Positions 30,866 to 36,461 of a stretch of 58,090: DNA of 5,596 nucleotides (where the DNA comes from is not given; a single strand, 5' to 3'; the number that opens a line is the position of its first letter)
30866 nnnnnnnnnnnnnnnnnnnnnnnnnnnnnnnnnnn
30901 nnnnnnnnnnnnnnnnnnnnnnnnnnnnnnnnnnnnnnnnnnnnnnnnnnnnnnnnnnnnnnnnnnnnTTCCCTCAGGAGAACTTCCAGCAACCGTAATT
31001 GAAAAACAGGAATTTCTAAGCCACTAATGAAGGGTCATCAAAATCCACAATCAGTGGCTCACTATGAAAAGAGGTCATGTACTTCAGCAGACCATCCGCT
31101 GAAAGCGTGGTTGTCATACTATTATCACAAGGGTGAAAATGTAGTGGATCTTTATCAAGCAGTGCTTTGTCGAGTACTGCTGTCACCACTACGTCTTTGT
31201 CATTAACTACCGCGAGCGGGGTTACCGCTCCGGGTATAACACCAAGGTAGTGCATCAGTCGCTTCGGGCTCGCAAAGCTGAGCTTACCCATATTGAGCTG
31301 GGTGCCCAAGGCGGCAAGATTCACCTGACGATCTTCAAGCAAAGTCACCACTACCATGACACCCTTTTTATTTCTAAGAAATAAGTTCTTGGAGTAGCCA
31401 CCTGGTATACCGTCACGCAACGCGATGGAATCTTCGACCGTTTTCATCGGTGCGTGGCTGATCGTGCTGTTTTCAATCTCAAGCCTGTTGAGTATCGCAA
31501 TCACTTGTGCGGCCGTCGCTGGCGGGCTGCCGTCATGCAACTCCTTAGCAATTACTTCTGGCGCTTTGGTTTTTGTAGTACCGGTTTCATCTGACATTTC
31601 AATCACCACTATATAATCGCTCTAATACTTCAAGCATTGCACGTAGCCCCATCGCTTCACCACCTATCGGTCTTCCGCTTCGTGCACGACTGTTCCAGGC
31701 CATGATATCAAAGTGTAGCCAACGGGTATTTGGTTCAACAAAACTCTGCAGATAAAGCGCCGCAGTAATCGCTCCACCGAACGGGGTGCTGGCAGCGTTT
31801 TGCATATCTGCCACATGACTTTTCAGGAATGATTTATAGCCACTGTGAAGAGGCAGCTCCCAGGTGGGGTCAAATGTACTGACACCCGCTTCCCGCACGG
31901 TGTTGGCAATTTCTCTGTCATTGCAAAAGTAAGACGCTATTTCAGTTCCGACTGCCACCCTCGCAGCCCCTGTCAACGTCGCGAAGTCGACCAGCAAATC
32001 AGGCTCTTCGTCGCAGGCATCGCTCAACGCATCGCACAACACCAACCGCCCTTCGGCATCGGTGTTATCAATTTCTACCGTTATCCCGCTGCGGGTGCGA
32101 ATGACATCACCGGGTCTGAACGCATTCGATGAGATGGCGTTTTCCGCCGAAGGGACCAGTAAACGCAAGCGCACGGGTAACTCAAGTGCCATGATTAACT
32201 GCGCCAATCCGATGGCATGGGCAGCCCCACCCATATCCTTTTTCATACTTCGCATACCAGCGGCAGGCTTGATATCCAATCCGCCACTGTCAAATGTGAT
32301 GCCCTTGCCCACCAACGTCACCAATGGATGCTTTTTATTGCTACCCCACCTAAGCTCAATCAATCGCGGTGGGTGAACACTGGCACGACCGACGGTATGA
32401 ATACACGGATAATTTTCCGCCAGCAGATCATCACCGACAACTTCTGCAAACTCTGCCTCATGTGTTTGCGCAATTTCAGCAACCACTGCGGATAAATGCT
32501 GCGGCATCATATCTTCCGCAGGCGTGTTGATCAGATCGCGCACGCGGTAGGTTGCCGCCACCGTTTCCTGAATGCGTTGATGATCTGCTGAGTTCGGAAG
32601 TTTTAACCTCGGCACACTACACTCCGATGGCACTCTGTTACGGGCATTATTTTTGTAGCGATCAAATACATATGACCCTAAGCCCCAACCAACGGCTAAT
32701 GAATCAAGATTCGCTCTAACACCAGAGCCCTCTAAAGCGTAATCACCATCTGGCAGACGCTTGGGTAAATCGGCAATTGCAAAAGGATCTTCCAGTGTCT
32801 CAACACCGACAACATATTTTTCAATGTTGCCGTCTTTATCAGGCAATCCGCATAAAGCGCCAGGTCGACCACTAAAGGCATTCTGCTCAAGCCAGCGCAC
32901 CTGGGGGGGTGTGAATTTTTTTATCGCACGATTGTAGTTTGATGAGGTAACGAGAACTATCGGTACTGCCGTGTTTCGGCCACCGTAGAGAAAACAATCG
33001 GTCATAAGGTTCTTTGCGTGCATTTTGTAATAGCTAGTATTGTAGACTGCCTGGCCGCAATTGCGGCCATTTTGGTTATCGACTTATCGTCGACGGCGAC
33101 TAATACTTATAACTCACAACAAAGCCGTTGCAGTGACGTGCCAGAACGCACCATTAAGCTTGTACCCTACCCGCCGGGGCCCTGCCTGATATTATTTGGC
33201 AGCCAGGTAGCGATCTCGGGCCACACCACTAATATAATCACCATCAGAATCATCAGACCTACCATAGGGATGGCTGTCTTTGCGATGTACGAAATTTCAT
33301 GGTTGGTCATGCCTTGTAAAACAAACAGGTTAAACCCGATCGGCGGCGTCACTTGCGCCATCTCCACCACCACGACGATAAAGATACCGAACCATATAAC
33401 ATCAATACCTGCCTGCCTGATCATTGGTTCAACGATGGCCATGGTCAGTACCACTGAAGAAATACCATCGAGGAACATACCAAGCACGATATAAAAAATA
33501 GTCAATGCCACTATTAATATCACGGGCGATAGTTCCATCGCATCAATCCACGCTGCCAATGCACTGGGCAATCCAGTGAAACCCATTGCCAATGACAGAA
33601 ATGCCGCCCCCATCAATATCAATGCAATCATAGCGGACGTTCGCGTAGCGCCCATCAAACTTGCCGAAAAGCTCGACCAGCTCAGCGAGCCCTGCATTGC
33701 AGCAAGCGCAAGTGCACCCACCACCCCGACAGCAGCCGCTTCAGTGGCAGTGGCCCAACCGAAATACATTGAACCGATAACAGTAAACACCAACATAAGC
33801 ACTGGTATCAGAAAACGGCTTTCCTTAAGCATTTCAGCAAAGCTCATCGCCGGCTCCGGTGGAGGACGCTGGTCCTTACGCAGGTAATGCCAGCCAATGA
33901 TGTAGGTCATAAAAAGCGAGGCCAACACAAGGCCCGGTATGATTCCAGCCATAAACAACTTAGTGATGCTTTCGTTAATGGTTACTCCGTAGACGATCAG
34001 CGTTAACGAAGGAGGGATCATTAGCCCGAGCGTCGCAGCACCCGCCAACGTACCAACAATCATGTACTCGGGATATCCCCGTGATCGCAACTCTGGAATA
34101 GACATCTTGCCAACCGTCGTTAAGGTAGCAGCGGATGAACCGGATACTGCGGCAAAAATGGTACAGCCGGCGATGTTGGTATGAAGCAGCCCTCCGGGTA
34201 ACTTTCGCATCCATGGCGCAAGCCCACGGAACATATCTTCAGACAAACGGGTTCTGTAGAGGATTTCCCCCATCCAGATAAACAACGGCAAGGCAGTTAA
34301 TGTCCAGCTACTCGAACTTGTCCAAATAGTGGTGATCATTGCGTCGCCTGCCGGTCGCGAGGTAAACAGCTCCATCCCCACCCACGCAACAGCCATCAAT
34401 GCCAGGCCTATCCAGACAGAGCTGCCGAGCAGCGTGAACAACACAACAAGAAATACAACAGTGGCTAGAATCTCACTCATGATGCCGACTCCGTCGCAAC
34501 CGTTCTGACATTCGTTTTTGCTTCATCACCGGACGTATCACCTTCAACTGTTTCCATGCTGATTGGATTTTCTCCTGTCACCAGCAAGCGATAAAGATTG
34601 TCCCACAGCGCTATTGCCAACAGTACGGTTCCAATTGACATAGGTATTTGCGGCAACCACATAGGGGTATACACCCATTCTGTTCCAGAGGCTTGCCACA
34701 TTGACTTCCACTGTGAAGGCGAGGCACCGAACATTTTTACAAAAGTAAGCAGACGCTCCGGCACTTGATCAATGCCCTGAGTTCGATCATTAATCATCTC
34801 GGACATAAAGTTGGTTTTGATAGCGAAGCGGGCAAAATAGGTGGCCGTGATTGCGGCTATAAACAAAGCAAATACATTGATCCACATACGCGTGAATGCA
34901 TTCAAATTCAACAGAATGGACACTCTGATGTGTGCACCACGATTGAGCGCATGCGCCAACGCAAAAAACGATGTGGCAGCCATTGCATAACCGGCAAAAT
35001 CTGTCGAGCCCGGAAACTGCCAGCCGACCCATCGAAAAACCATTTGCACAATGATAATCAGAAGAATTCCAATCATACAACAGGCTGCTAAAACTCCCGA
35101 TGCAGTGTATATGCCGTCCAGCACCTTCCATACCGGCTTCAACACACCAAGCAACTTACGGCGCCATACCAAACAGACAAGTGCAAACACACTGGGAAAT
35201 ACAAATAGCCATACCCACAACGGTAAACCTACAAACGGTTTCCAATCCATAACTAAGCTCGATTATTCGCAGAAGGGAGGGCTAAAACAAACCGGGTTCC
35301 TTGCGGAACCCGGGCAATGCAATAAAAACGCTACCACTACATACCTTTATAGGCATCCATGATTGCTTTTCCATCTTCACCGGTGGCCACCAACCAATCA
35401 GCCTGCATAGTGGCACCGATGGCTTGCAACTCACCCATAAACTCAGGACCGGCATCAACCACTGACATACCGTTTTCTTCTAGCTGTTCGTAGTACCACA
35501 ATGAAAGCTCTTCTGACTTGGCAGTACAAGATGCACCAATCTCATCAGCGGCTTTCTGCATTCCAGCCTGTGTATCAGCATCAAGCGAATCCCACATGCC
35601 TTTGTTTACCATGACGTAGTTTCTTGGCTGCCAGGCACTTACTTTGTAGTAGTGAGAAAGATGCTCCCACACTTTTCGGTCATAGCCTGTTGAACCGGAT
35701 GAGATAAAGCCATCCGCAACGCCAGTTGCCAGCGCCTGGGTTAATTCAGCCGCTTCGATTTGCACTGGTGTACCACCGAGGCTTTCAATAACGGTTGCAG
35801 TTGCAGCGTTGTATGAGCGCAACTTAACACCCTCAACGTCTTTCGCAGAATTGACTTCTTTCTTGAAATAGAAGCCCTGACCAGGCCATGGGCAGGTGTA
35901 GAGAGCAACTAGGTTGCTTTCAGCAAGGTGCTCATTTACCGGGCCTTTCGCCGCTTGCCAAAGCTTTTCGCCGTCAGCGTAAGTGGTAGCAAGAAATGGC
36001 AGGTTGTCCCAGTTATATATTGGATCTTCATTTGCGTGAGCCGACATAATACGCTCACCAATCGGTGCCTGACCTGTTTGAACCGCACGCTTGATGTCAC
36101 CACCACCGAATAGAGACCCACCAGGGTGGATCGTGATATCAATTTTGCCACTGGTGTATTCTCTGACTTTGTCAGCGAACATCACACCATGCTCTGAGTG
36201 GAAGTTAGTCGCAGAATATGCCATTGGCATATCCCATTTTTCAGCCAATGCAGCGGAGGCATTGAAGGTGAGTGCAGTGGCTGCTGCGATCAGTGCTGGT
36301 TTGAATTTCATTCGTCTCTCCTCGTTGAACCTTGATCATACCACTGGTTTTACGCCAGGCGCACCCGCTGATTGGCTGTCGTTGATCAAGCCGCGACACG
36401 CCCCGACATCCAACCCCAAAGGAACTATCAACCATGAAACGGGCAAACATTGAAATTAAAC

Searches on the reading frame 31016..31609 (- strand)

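Call 17: search_protein_families(library=pfam, proteins=[window:31016-31609:-], max_evalue=0.0001)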
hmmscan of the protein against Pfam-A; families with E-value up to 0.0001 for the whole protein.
window:31016-31609:- (197 aa): 1 family
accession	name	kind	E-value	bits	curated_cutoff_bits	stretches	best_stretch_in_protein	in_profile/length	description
PF04073.20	tRNA_edit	-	6.1e-24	84.9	25.5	1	52-176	1-122/123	Aminoacyl-tRNA editing domain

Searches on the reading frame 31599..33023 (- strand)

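Call 17: search_protein_families(library=pfam, proteins=[window:31599-33023:-], max_evalue=0.0001)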
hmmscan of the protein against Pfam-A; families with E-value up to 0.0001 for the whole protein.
window:31599-33023:- (474 aa): 2 families
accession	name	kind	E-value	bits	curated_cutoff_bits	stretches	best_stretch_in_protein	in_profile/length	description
PF00883.26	Peptidase_M17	-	1.3e-102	343.7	25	1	161-462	3-308/310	Cytosol aminopeptidase family, catalytic domain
PF21337.3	Peptidase_M17_N_1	-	1.5e-19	70.6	27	1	20-129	1-111/118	M17 aminopeptidase, N-terminal domain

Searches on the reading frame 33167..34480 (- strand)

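Call 17: search_protein_families(library=pfam, proteins=[window:33167-34480:-], max_evalue=0.0001)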
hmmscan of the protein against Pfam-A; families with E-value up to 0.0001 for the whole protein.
window:33167-34480:- (437 aa): 1 family
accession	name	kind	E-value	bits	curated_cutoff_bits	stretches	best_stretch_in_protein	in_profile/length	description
PF06808.19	DctM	-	1.8e-81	274.6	23.8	1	11-423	1-413/413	Tripartite ATP-independent periplasmic transporter, DctM component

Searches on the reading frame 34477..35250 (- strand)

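Call 17: search_protein_families(library=pfam, proteins=[window:34477-35250:-], max_evalue=0.0001)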
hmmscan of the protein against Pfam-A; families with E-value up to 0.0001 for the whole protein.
window:34477-35250:- (257 aa): 1 family
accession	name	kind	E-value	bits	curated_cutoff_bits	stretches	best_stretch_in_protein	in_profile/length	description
PF04290.18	DctQ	-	2e-15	57.3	28.3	1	62-173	1-112/132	Tripartite ATP-independent periplasmic transporters, DctQ component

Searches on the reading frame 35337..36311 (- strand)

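Call 17: search_protein_families(library=pfam, proteins=[window:35337-36311:-], max_evalue=0.0001)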
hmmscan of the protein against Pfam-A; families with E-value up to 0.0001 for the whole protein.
window:35337-36311:- (324 aa): 1 family
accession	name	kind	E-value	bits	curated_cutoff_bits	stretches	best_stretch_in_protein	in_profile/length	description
PF03480.18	DctP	-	1.2e-36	127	23.4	1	38-296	12-272/286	Bacterial extracellular solute-binding protein, family 7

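Call 52: search_protein_families(library=ncbifam, proteins=[window:35337-36311:-], max_evalue=0.00001)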
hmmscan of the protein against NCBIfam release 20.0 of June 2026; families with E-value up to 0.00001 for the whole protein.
window:35337-36311:- (324 aa): 2 families
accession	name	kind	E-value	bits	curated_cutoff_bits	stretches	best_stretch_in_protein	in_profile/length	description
NF037995.1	TRAP_S1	subfamily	2.5e-26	92.6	50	1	45-290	19-266/271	TRAP transporter substrate-binding protein DctP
TIGR00787.1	dctP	subfamily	3.9e-21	75.7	175.05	1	44-267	17-243/257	DctP family TRAP transporter solute-binding subunit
